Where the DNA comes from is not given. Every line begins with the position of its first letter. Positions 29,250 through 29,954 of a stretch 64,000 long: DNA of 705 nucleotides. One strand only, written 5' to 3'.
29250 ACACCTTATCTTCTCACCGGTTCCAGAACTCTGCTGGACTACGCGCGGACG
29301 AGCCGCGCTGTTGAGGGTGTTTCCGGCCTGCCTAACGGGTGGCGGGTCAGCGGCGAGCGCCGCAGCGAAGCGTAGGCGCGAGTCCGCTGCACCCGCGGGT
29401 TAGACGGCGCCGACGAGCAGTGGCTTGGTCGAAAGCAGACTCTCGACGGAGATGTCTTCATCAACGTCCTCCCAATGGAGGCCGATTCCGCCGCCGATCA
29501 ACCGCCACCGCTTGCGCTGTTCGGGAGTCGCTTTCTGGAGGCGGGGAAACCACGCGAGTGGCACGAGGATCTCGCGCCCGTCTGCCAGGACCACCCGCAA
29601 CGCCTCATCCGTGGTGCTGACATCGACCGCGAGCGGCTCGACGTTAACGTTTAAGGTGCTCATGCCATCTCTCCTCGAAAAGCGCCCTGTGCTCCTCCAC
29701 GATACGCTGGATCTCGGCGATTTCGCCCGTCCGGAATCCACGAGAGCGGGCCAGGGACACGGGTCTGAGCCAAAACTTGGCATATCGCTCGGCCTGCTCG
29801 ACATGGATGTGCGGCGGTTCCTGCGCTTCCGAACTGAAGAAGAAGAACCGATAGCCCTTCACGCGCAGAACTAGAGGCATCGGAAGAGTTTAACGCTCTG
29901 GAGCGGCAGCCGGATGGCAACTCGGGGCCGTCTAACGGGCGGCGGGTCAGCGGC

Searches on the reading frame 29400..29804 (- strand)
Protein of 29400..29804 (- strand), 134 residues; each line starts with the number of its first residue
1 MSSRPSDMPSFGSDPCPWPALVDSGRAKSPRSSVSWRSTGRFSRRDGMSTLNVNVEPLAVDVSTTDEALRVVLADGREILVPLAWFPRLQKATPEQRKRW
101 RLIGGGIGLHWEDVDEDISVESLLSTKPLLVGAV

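Call 55: search_protein_families(library=pfam, proteins=[window:29400-29804:-], max_evalue=0.01)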
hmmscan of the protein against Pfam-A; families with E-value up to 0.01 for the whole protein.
window:29400-29804:- (134 aa): 1 family
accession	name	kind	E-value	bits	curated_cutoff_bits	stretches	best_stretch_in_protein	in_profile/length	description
PF10387.14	DUF2442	-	4.9e-23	81.6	23.9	1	60-126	2-69/72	Protein of unknown function (DUF2442)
